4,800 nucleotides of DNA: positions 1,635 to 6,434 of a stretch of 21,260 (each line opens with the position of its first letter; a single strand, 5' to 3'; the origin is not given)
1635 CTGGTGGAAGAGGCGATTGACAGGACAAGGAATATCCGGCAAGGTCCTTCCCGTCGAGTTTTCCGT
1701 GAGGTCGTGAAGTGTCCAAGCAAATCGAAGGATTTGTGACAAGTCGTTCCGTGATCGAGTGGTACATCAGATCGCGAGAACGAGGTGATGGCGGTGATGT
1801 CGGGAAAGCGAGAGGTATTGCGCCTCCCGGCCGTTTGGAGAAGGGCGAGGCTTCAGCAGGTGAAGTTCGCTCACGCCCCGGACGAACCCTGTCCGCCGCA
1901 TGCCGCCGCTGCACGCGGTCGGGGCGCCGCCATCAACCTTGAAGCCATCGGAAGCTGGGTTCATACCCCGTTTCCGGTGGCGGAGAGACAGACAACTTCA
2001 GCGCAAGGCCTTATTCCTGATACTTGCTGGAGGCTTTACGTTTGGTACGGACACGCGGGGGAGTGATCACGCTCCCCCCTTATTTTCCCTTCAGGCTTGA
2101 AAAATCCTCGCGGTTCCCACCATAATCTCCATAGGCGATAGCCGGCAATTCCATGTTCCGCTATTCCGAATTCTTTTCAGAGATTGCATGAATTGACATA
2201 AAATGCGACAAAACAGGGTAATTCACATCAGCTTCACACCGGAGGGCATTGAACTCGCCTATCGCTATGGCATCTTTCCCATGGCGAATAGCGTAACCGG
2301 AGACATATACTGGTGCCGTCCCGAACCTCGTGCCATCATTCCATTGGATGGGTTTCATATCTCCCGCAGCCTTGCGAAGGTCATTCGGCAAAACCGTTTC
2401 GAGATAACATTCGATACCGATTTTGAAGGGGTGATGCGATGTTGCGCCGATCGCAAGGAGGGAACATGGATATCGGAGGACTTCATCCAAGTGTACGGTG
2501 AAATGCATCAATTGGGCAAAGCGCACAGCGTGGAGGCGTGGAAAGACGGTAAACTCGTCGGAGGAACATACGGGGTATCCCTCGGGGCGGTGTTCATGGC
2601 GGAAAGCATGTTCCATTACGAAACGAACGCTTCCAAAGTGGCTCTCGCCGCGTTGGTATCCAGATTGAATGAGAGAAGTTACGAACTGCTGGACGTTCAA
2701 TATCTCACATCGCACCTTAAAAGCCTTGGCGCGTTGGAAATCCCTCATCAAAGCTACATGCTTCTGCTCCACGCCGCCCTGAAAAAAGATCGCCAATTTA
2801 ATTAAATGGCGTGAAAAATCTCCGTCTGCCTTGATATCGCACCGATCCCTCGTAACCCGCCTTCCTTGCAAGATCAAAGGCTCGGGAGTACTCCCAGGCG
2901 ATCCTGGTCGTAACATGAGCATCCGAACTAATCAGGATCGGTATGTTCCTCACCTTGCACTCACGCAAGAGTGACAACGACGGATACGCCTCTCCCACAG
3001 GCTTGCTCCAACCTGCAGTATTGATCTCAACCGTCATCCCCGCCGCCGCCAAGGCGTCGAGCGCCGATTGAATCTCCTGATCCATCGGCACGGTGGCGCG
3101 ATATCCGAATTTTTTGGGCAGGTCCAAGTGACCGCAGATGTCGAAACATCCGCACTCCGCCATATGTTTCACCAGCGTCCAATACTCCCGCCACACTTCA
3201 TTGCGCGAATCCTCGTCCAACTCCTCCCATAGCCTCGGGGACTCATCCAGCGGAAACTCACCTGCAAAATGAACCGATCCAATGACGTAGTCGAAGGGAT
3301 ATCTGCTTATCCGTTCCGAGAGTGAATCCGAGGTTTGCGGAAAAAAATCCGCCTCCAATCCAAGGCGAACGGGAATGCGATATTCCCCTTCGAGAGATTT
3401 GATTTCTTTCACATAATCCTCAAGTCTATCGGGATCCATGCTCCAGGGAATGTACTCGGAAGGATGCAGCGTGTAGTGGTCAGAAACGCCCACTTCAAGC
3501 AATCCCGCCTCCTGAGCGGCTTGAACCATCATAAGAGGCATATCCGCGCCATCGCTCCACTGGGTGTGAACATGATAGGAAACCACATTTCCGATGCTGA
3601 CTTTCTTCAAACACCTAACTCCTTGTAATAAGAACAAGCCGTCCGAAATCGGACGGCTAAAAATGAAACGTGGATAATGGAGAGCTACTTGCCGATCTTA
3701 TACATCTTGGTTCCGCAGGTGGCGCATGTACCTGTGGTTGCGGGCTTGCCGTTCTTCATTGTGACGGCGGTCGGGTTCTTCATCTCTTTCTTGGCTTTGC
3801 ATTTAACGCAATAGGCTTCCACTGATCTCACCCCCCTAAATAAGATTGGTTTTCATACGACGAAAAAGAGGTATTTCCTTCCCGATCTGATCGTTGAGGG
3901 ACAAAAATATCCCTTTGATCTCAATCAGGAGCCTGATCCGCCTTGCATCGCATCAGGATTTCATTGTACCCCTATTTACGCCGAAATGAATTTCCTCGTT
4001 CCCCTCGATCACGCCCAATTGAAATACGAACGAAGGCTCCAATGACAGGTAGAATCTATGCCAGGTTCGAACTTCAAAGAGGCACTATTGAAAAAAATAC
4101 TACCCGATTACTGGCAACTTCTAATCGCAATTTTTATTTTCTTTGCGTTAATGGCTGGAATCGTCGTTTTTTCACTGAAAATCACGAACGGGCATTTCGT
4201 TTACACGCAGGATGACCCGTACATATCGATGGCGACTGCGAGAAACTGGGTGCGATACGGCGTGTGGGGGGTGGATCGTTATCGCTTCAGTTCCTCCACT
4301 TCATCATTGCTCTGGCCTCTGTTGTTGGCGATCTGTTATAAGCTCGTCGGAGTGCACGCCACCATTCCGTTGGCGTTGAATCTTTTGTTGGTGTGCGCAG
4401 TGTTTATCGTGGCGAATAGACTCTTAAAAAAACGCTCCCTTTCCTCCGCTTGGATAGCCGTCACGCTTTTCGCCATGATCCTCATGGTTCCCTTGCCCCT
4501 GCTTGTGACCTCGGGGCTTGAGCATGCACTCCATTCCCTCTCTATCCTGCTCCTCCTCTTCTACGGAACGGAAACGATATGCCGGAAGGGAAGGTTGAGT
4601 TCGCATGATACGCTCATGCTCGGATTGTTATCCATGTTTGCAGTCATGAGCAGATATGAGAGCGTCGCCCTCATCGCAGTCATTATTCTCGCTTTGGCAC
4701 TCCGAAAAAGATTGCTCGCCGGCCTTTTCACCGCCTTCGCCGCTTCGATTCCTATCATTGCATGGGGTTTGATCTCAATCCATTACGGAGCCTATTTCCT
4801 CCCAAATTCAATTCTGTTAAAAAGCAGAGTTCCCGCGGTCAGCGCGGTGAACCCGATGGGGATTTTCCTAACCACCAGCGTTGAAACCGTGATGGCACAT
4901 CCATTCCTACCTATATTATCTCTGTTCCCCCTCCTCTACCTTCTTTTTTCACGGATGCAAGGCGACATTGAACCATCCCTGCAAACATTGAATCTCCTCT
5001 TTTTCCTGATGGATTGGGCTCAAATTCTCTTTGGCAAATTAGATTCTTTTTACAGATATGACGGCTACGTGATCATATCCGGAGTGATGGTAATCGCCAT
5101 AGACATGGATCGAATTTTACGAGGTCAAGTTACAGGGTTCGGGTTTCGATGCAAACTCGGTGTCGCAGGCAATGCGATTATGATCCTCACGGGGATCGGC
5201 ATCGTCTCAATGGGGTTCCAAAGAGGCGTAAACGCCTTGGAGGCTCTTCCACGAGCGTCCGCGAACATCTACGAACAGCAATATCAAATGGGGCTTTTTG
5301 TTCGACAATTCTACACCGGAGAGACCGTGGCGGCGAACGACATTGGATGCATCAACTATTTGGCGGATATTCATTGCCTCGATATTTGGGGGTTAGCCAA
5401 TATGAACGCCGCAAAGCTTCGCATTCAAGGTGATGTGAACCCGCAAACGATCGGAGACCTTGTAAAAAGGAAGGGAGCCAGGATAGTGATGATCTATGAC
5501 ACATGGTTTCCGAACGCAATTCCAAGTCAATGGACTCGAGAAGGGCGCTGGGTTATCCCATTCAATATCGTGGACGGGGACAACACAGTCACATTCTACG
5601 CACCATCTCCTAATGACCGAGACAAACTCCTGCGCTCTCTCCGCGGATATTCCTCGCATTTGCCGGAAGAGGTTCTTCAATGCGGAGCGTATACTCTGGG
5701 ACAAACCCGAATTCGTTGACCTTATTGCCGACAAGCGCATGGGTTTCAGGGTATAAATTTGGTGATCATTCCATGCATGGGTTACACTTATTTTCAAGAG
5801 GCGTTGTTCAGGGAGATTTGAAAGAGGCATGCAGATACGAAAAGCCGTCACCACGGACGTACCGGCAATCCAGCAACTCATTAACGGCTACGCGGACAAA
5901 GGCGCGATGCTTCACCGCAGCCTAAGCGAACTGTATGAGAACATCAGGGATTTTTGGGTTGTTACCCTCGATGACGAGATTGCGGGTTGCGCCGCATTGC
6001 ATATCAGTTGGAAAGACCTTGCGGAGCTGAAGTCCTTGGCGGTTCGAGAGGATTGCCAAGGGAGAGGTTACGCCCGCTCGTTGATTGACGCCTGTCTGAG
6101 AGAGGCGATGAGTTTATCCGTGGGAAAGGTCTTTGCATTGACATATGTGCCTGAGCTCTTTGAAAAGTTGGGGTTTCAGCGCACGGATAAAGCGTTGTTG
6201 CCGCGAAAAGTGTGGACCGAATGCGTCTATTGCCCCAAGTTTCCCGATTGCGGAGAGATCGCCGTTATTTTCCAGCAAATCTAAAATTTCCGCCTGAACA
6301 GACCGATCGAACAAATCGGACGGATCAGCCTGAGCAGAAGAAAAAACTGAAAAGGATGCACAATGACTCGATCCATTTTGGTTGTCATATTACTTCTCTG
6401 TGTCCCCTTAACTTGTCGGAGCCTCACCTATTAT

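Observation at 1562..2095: Orphan promoter, roughly 500-nt GC-rich ORF-free region, then a strong terminator: candidate unclassified structured ncRNA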

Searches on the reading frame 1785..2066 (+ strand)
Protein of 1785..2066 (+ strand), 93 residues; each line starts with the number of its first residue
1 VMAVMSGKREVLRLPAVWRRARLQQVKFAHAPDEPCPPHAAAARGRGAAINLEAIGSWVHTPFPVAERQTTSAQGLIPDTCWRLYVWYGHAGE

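Call 11: search_protein_families(library=pfam, proteins=[window:1785-2066:+], max_evalue=0.01)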
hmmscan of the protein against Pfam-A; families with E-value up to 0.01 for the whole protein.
window:1785-2066:+ (93 aa): 0 families

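Call 20: find_homologous_proteins(query=window:1785-2063:+, max_evalue=1)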
Query window:1785-2063:+ (93 aa): 2 proteins with E <= 1 among 6 candidates.
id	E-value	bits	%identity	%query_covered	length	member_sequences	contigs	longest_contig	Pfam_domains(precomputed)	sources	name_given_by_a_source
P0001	2.0e-57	209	100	99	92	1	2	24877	-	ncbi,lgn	-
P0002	1.6e-19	88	66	73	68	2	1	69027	-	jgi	-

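Call 21: find_encoding_contigs(protein=P0002, flank=6000, max_places=6)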
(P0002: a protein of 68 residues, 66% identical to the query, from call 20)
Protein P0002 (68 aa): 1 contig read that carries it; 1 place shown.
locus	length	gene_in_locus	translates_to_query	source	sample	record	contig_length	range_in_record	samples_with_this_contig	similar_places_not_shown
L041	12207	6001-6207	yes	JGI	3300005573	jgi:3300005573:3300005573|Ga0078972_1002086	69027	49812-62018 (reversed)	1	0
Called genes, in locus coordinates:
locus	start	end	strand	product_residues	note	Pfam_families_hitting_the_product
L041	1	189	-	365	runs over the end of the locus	PF00392:GntR, PF13407:Peripla_BP_4 (weak), PF13377:Peripla_BP_3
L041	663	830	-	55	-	-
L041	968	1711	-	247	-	PF07963:N_methyl, PF07596:SBP_bac_10 (weak)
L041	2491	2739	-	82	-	PF04977:DivIC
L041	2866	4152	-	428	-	PF03952:Enolase_N, PF00113:Enolase_C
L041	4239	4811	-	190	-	-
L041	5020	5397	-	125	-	PF00355:Rieske, PF13806:Rieske_2, PF22543:Rieske_4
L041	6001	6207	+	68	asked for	-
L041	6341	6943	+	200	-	PF03588:Leu_Phe_trans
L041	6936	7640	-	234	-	PF02811:PHP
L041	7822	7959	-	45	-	PF18930:DUF5679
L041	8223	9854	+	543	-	-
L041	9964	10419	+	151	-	PF13673:Acetyltransf_10, PF00583:Acetyltransf_1, PF23209:IDM1_C (weak), PF13508:Acetyltransf_7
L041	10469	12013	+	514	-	PF13229:Beta_helix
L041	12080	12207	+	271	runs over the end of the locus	PF01145:Band_7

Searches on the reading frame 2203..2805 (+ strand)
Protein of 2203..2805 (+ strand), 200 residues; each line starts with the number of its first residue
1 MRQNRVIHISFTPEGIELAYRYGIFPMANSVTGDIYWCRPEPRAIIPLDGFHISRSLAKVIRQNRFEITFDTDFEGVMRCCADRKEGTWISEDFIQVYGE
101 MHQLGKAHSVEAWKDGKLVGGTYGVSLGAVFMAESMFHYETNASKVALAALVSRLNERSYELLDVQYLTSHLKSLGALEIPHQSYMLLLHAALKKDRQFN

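Call 11: search_protein_families(library=pfam, proteins=[window:2203-2805:+], max_evalue=0.01)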
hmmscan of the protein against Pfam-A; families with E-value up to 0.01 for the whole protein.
window:2203-2805:+ (200 aa): 1 family
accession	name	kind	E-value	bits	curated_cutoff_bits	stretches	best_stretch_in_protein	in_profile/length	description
PF03588.20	Leu_Phe_trans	-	6.6e-67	224.7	22.7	1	16-181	4-171/171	Leucyl/phenylalanyl-tRNA protein transferase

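Call 13: find_encoding_contigs(protein=window:2203-2805:+, flank=5000, max_places=8)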
Protein window:2203-2805:+ (200 aa): 3 contigs read that carry it; 2 places shown.
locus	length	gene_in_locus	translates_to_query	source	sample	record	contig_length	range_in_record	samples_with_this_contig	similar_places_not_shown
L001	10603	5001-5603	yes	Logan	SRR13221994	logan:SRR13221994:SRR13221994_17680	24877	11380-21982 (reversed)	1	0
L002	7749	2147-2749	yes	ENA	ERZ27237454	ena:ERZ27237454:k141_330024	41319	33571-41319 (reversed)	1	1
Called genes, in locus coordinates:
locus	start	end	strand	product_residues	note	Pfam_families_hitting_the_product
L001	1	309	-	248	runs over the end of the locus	PF07963:N_methyl, PF07596:SBP_bac_10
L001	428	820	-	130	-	-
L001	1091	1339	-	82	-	PF04977:DivIC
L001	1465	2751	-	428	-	PF03952:Enolase_N, PF00113:Enolase_C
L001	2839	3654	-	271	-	PF13353:Fer4_12 (weak), PF04055:Radical_SAM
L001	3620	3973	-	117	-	PF00355:Rieske, PF13806:Rieske_2, PF22543:Rieske_4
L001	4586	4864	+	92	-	-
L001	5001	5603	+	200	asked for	PF03588:Leu_Phe_trans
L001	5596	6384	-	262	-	PF02811:PHP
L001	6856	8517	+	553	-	-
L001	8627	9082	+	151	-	PF00583:Acetyltransf_1, PF13673:Acetyltransf_10, PF23209:IDM1_C (weak), PF13508:Acetyltransf_7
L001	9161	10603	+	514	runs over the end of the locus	PF13229:Beta_helix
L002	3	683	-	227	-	?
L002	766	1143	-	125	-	PF00355:Rieske, PF13806:Rieske_2, PF22543:Rieske_4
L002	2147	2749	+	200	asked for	PF03588:Leu_Phe_trans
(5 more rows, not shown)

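Call 14: find_related_loci(query=window:2203-2802:+, collection=genome_contigs, flank=4000)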
Query window:2203-2802:+ (200 aa) in genome_contigs; peptide patterns used: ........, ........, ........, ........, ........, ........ (x = any residue, [..] = any of these).
58 stretches matched a pattern; 38 encode a relative of the query (tblastn E <= 1e-3); 38 distinct loci.
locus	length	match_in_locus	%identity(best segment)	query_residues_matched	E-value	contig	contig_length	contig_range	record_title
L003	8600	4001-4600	96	1-200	3e-133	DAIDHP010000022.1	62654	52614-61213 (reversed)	MAG TPA_asm: Chthonomonadales bacterium isolate clean347 NODE_22_length_62654_cov_7.117535, whole genome shotgun sequenc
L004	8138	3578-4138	62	11-200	2e-75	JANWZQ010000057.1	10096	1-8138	MAG: Chthonomonadaceae bacterium isolate SKYG99 k141_175898, whole genome shotgun sequence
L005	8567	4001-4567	59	11-199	7e-72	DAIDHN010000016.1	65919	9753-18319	MAG TPA_asm: Chthonomonadaceae bacterium isolate clean12 NODE_16_length_65919_cov_4.781917, whole genome shotgun sequenc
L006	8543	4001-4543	58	4-185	6e-66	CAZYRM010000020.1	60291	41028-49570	MAG TPA_asm: uncultured Planctomycetia bacterium isolate binchicken_co248_153 genome assembly, contig: NODE_348_length_6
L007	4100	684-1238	57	13-199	1e-63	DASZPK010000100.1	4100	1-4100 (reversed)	MAG TPA_asm: Chthoniobacteraceae bacterium isolate SMAG_U5969 k141_91038, whole genome shotgun sequence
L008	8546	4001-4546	52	11-194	2e-60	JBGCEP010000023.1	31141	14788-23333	MAG: Oligoflexales bacterium isolate SGMAG-44 contig23, whole genome shotgun sequence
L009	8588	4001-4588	50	9-200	2e-59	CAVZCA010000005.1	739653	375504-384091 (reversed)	MAG: uncultured Phycisphaerales bacterium isolate MFD00964.bin.2.8 genome assembly, contig: contig_9401, whole genome sh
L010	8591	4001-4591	47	1-199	4e-58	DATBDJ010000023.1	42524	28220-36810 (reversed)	MAG TPA_asm: Candidatus Udaeobacter sp. isolate SMAG_U5808 k141_4055772, whole genome shotgun sequence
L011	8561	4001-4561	49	12-194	7e-58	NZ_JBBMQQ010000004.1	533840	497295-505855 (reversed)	Hoeflea sp. AS16 isolate_16_4, whole genome shotgun sequence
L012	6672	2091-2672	49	10-199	1e-57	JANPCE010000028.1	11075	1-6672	MAG: Hyphomicrobiales bacterium isolate VAR_78_metabat_580 VAR_78_k141_2861867, whole genome shotgun sequence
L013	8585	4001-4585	47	3-199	4e-57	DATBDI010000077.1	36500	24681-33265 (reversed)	MAG TPA_asm: Candidatus Udaeobacter sp. isolate SMAG_U5807 k141_23140, whole genome shotgun sequence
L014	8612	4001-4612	47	1-200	4e-57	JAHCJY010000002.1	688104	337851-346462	MAG: Bauldia sp. isolate TGS_PRO15 PRO15_2, whole genome shotgun sequence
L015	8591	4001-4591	49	7-199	8e-57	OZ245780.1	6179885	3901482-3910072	MAG: Methyloligellaceae bacterium isolate e8f213a8-9c07-40cb-8a79-f3adc64ccac1 genome assembly, chromosome: 1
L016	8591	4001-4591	49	7-199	2e-56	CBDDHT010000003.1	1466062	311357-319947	MAG: Methyloligellaceae bacterium isolate c3c507ba-ec01-4e02-bce8-0f298382d81c genome assembly, contig: contig_3, whole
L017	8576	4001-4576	48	13-200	2e-55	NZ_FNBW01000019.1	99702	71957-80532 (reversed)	Thalassobaculum litoreum DSM 18839, whole genome shotgun sequence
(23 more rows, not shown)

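Call 68: search_protein_families(library=ncbifam, proteins=[window:2203-2805:+], max_evalue=0.00001)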
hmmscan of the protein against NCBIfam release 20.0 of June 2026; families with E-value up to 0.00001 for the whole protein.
window:2203-2805:+ (200 aa): 1 family
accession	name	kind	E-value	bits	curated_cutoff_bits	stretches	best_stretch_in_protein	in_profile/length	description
TIGR00667.1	aat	equivalog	7.8e-56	188.6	143.55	1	19-195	8-185/193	leucyl/phenylalanyl-tRNA--protein transferase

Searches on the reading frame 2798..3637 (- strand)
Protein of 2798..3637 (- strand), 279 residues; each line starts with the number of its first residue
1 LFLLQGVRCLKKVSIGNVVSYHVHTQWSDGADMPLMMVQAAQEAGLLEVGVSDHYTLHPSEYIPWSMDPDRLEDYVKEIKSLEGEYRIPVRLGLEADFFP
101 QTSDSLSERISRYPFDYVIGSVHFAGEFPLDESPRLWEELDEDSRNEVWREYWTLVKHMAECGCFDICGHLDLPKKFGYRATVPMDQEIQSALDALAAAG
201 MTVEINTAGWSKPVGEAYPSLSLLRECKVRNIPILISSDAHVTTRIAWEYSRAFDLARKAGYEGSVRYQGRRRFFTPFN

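Call 11: search_protein_families(library=pfam, proteins=[window:2798-3637:-], max_evalue=0.01)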
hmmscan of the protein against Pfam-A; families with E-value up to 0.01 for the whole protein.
window:2798-3637:- (279 aa): 1 family
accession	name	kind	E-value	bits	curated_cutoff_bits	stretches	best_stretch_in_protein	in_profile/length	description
PF02811.25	PHP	-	1.8e-21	77.6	26.4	1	21-208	2-164/164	PHP domain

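Call 68: search_protein_families(library=ncbifam, proteins=[window:2798-3637:-], max_evalue=0.00001)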
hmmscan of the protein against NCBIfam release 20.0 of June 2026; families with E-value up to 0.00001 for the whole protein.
window:2798-3637:- (279 aa): 9 families
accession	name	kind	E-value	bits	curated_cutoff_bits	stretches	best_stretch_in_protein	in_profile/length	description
NF005596.0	PRK07328.1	subfamily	1.1e-70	238.2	202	1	18-275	3-265/269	histidinol-phosphatase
TIGR01856.1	hisJ_fam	subfamily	2.9e-40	138.6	90.2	1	20-253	2-250/252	histidinol-phosphatase HisJ family protein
NF005235.0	PRK06740.1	equivalog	1e-24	87.6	442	1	72-275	121-328/335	histidinol phosphate phosphatase domain-containing protein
NF005996.1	PRK08123.1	equivalog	3e-23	82.4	133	1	22-251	4-259/262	histidinol-phosphatase HisJ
NF006251.0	PRK08392.1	equivalog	9.5e-16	57.9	212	1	21-247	4-191/216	hypothetical protein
NF004086.0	PRK05588.1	equivalog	3.5e-13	50.2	321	1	21-262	4-241/255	histidinol phosphate phosphatase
NF006375.0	PRK08609.1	equivalog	1.1e-08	34.2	426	1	21-125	339-440/571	DNA polymerase/3'-5' exonuclease PolX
NF005928.0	PRK07945.1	equivalog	1e-06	28.3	250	0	21-123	102-201/337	PHP domain-containing protein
NF005597.0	PRK07329.1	equivalog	7.5e-06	25.7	303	0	21-264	6-244/257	hypothetical protein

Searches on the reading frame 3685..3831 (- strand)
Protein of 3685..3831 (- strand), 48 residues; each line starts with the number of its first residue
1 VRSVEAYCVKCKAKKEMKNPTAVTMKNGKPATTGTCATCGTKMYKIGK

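Call 11: search_protein_families(library=pfam, proteins=[window:3685-3831:-], max_evalue=0.01)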
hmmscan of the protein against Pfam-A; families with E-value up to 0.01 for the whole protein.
window:3685-3831:- (48 aa): 1 family
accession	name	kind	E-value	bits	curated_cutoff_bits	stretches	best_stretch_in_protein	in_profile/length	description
PF18930.5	DUF5679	-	7.8e-16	58.4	27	1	7-46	1-40/40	Domain of unknown function (DUF5679)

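Call 70: find_encoding_contigs(protein=window:3685-3822:-, flank=4500, max_places=10)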
Protein window:3685-3822:- (45 aa): 13 contigs read that carry it; 10 places shown.
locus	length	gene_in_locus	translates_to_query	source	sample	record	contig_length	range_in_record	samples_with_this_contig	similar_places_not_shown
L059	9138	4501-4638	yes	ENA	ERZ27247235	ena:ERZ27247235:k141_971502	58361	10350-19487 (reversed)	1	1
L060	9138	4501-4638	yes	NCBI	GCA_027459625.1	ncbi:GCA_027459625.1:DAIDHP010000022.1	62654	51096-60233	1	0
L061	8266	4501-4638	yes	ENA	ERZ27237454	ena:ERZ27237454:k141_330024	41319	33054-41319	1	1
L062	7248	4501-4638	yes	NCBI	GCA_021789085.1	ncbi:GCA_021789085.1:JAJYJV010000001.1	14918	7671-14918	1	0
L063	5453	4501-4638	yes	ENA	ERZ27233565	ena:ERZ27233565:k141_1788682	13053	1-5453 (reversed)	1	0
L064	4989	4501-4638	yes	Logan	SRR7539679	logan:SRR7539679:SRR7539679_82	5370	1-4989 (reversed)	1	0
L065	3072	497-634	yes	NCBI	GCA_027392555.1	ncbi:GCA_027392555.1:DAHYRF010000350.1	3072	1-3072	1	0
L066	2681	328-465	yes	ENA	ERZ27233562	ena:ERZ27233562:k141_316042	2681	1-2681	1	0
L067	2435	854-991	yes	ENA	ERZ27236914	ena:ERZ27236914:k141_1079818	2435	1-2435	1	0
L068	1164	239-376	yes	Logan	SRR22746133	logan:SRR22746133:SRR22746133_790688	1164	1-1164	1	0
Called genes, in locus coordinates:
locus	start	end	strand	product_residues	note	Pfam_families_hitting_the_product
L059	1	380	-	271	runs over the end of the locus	PF01145:Band_7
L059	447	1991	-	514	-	PF13229:Beta_helix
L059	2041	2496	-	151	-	PF13673:Acetyltransf_10, PF00583:Acetyltransf_1, PF23209:IDM1_C (weak), PF13508:Acetyltransf_7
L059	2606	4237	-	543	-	-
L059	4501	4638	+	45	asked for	PF18930:DUF5679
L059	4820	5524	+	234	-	PF02811:PHP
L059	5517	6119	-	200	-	PF03588:Leu_Phe_trans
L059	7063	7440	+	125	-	PF00355:Rieske, PF13806:Rieske_2, PF22543:Rieske_4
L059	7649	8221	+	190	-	-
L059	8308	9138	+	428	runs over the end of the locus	PF03952:Enolase_N, PF00113:Enolase_C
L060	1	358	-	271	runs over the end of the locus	PF01145:Band_7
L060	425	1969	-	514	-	PF13229:Beta_helix (weak)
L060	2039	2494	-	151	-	PF13673:Acetyltransf_10, PF00583:Acetyltransf_1, PF23209:IDM1_C (weak), PF13508:Acetyltransf_7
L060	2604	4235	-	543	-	-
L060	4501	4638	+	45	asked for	PF18930:DUF5679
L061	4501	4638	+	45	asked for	PF18930:DUF5679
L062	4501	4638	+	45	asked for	PF18930:DUF5679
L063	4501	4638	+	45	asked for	PF18930:DUF5679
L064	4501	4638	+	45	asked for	PF18930:DUF5679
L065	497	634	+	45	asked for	PF18930:DUF5679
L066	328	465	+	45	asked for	PF18930:DUF5679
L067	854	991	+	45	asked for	PF18930:DUF5679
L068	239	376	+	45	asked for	PF18930:DUF5679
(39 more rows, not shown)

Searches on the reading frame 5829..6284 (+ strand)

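Call 28: search_protein_families(library=pfam, proteins=[window:5829-6284:+], max_evalue=0.001)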
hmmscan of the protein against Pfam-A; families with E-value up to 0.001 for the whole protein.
window:5829-6284:+ (151 aa): 5 families
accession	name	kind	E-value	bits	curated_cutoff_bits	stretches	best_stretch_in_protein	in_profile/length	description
PF00583.31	Acetyltransf_1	-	6.1e-14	52.7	20.7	1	39-116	32-116/116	Acetyltransferase (GNAT) family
PF13508.13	Acetyltransf_7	-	3.4e-13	50.2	27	1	40-117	3-83/84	Acetyltransferase (GNAT) domain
PF13673.13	Acetyltransf_10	-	1.6e-09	38.3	23.6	1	37-121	28-112/128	Acetyltransferase (GNAT) domain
PF23209.2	IDM1_C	-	9.2e-06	26.2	33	1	44-102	37-95/140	Increased DNA methylation 1, C-terminal domain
PF08445.16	FR47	-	7.8e-05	23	22.1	1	62-121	19-82/86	FR47-like protein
